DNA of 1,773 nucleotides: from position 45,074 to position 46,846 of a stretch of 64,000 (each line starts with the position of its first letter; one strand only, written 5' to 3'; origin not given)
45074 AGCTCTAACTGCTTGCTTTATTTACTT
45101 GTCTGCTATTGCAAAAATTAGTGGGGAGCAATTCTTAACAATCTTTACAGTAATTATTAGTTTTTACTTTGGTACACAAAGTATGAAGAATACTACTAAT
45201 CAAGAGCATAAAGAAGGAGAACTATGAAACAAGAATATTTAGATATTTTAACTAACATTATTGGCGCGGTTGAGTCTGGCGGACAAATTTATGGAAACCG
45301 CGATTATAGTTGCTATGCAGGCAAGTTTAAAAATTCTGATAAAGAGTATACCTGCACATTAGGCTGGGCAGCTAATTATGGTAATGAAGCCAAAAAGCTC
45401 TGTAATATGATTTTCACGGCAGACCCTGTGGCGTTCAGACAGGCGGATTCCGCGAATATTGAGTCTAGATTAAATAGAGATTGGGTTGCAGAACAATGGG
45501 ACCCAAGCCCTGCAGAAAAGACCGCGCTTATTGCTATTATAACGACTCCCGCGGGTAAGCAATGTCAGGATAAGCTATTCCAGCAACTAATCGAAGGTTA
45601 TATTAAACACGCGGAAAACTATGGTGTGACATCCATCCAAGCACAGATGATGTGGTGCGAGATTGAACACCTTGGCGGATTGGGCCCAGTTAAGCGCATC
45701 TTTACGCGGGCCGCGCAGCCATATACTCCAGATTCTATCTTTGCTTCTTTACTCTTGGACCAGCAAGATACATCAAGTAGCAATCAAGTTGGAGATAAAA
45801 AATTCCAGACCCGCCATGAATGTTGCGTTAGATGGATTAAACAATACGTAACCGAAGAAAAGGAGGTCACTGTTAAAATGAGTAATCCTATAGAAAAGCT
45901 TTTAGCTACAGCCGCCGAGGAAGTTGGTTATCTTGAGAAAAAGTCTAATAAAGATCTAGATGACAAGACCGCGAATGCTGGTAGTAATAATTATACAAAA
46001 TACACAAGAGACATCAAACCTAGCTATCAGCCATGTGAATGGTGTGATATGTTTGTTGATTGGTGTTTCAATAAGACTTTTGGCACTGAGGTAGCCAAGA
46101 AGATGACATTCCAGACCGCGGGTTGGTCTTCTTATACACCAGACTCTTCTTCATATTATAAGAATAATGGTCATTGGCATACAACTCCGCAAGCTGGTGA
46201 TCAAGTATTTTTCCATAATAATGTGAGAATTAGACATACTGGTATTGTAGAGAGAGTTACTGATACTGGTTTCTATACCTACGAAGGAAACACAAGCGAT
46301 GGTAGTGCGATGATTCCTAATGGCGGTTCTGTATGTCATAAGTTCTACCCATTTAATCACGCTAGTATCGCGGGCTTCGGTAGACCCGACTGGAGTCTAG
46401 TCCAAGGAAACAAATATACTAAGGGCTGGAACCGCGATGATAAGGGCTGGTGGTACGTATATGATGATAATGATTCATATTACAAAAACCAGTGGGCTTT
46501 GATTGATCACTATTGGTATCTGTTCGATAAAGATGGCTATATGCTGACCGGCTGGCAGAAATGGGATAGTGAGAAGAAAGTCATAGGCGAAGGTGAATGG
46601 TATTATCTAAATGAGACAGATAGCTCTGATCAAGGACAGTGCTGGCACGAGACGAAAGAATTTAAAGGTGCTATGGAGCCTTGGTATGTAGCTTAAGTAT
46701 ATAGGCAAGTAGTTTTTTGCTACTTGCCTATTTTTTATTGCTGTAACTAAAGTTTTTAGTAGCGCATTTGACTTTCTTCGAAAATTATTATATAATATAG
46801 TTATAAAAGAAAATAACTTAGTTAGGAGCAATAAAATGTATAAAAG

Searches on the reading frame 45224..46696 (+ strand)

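Call 12: search_protein_families(library=phrogs, proteins=[window:45224-46696:+])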
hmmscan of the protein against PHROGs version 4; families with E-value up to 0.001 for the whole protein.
window:45224-46696:+ (490 aa): 6 families
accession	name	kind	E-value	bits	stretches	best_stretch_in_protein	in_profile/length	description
phrog_38078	-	unknown function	3.2e-43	149.4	2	200-389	8-208/423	-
phrog_9589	-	lysis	3.8e-20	73.9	1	223-391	4-158/281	endolysin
phrog_21825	-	lysis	2e-13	51.5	1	224-389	5-164/289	endolysin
phrog_7854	-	lysis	3e-09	37.9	1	395-468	86-151/304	endolysin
phrog_21357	-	lysis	3.3e-08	34.2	1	229-390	10-160/225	endolysin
phrog_1110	-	lysis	7.7e-05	23.2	1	396-484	172-261/301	endolysin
